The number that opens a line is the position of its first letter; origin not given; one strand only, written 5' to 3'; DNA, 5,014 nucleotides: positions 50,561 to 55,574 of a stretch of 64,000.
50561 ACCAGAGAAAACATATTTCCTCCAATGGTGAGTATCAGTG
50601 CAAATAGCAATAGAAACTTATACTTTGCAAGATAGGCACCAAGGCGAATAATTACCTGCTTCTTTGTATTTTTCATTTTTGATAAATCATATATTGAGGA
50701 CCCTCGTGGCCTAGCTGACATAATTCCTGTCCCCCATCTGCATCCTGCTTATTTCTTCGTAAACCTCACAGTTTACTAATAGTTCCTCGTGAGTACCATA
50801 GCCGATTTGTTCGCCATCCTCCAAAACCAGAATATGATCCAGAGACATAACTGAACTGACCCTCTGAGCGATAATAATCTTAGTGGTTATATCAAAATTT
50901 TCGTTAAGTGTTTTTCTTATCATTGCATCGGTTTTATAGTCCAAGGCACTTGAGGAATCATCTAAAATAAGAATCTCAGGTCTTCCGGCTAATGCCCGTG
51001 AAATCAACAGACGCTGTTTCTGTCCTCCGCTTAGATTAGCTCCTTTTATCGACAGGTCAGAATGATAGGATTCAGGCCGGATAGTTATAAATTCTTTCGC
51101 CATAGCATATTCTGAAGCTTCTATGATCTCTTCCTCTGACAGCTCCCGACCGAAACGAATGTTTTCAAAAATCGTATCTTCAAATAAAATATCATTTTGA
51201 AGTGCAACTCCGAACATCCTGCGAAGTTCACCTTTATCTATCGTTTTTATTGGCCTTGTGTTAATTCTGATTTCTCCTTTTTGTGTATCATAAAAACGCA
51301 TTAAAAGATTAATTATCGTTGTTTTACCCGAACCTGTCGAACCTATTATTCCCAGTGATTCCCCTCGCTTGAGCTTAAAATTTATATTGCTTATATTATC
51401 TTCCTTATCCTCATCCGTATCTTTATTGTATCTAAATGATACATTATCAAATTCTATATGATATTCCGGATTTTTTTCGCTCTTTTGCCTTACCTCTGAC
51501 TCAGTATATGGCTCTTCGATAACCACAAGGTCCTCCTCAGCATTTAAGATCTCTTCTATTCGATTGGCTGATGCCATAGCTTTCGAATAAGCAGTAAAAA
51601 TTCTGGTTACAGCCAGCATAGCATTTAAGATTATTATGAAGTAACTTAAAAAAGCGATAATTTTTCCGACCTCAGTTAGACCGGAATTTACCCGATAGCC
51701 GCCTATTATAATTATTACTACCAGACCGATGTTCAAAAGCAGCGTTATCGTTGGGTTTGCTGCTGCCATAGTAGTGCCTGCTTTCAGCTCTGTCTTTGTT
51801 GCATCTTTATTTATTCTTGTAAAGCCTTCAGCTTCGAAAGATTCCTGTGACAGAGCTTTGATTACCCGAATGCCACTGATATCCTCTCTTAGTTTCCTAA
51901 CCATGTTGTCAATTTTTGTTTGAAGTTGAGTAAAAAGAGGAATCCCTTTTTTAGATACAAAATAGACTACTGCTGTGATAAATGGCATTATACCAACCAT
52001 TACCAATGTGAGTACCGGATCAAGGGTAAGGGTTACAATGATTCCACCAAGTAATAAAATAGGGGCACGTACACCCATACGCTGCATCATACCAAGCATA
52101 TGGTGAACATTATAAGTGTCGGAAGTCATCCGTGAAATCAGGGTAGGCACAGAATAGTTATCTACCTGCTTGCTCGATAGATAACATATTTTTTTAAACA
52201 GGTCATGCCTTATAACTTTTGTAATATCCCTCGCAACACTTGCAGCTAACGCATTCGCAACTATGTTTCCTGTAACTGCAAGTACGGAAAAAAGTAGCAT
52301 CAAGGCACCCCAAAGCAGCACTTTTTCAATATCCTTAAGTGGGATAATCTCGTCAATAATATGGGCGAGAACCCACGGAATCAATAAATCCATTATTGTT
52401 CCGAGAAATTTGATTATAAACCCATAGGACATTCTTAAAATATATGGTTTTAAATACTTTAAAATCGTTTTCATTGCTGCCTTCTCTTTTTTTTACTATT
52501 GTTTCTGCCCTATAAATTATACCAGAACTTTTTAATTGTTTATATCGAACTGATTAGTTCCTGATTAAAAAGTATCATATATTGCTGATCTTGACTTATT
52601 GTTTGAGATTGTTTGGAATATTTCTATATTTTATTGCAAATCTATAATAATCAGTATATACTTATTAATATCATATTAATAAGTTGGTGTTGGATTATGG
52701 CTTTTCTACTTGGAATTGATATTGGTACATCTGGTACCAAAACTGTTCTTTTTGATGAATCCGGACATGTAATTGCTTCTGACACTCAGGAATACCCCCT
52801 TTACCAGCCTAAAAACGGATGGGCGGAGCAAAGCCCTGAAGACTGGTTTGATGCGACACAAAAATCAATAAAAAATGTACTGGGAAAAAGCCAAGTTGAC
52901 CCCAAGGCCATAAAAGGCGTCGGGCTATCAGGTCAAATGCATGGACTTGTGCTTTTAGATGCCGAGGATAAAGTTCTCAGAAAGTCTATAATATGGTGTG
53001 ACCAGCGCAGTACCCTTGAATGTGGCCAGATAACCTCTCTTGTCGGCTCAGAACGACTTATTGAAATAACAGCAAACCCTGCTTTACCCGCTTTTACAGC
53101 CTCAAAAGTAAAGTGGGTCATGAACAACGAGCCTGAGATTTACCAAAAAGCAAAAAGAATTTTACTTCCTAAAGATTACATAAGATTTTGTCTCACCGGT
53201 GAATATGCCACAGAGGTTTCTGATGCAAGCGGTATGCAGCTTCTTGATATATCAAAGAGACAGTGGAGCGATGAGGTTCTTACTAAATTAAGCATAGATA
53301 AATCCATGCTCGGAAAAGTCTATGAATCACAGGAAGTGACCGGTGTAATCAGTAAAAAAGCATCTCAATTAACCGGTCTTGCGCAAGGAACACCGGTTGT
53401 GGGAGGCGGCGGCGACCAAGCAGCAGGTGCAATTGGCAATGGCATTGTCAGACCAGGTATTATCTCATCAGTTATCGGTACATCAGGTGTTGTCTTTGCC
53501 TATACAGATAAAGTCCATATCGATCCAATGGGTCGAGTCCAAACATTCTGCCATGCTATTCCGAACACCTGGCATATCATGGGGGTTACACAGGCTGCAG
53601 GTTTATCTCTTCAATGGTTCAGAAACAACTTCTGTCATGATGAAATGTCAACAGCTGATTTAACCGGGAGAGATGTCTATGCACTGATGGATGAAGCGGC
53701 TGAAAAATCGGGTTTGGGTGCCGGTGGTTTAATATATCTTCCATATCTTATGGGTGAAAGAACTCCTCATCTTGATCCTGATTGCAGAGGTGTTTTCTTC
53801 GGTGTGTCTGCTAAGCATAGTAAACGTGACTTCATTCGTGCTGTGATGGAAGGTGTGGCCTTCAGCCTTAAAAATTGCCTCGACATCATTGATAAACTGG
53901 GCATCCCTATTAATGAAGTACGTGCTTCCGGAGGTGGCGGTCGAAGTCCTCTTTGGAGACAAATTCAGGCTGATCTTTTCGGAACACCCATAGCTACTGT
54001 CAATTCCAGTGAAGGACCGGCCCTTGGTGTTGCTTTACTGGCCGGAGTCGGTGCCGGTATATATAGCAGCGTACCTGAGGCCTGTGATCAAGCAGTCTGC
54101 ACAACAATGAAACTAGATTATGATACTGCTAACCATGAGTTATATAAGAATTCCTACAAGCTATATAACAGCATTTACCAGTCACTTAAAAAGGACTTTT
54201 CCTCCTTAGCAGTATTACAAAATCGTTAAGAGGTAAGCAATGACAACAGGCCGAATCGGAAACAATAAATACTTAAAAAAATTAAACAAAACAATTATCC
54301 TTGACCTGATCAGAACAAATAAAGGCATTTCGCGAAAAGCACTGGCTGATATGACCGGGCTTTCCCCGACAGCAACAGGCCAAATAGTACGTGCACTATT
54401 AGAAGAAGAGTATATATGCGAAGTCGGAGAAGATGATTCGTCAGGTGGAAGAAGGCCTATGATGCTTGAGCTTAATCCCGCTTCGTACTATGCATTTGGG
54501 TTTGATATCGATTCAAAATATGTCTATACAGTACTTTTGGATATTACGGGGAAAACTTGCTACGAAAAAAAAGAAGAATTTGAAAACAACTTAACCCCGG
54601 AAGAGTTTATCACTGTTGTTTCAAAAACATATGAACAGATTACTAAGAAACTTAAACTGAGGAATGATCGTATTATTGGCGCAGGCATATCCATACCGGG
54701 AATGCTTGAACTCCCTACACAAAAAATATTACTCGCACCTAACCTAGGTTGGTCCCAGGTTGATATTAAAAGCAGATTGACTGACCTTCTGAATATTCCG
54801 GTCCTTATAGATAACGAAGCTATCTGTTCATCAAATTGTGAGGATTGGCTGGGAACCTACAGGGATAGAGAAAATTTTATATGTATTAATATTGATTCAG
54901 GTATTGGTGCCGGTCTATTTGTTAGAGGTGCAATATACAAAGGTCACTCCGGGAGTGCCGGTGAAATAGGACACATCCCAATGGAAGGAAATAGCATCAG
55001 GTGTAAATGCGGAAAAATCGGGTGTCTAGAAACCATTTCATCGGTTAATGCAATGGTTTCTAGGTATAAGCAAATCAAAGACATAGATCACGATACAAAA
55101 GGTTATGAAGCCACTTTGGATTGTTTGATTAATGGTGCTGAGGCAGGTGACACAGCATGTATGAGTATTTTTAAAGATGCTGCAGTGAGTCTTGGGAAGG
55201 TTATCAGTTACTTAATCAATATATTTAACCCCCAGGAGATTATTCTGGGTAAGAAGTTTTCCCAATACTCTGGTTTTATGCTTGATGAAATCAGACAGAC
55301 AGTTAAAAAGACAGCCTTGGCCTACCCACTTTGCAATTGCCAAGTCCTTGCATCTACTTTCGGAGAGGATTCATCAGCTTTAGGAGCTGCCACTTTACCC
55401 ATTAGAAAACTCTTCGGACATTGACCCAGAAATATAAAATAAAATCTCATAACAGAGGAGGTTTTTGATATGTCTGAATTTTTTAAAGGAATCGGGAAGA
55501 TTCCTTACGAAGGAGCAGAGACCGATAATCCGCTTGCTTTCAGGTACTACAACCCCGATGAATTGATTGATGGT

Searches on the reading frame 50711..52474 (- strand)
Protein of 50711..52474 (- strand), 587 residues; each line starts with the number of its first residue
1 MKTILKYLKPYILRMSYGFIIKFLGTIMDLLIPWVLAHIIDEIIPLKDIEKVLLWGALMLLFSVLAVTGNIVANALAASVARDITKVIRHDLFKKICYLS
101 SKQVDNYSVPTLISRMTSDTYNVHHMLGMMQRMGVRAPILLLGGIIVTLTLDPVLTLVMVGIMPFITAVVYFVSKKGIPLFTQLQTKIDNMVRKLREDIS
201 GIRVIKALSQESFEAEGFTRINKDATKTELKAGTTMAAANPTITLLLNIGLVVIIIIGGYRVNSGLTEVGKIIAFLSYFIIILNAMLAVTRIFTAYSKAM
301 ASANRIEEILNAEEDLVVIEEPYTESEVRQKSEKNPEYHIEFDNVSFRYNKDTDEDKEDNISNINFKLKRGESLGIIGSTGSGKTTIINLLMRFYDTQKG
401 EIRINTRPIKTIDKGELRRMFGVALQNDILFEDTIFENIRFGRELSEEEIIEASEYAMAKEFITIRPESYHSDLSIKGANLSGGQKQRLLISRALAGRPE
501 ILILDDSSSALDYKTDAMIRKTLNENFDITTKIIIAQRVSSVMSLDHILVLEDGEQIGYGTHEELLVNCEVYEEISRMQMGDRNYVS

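Call 48: search_protein_families(library=pfam, proteins=[window:50711-52474:-], max_evalue=0.00001)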
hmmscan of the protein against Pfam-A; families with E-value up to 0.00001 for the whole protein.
window:50711-52474:- (587 aa): 2 families
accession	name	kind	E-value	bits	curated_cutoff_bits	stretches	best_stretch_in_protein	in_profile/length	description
PF00664.28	ABC_membrane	-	1.5e-45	156.4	28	1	17-286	3-274/274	ABC transporter transmembrane region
PF00005.33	ABC_tran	-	3.1e-27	96.3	25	1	362-507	2-135/137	ABC transporter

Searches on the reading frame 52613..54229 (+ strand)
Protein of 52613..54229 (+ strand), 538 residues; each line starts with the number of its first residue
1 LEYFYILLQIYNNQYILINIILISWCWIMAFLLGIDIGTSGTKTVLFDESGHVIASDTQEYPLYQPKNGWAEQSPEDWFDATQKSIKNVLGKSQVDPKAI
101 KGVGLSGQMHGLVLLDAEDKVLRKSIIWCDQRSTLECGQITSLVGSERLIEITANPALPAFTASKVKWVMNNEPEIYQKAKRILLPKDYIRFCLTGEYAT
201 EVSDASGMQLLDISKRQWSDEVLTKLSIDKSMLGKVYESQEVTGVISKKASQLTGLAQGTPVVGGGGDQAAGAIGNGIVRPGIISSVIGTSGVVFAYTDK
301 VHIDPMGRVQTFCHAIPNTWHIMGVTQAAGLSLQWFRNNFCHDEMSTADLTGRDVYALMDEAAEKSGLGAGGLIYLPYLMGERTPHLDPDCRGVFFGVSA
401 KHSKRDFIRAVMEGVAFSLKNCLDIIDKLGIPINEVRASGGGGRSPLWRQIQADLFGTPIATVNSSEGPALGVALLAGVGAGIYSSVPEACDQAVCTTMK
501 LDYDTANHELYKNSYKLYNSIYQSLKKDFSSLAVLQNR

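Call 48: search_protein_families(library=pfam, proteins=[window:52613-54229:+], max_evalue=0.00001)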
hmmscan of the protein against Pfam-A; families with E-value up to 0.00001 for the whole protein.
window:52613-54229:+ (538 aa): 2 families
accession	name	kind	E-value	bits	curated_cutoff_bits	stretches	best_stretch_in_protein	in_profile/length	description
PF00370.27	FGGY_N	-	5.9e-80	268.8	28.8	1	32-275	2-245/245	FGGY family of carbohydrate kinases, N-terminal domain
PF02782.22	FGGY_C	-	3.4e-41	141.7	27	1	286-480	3-197/198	FGGY family of carbohydrate kinases, C-terminal domain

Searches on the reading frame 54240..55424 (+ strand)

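Call 48: search_protein_families(library=pfam, proteins=[window:54240-55424:+], max_evalue=0.00001)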
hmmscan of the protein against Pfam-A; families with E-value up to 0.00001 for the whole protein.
window:54240-55424:+ (394 aa): 2 families
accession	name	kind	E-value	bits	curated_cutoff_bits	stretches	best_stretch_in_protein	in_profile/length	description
PF00480.26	ROK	-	6.3e-54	183.9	22.9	1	88-386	4-290/294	ROK family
PF13412.12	HTH_24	-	3.5e-07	30.1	21.9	1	20-59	8-47/48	Winged helix-turn-helix DNA-binding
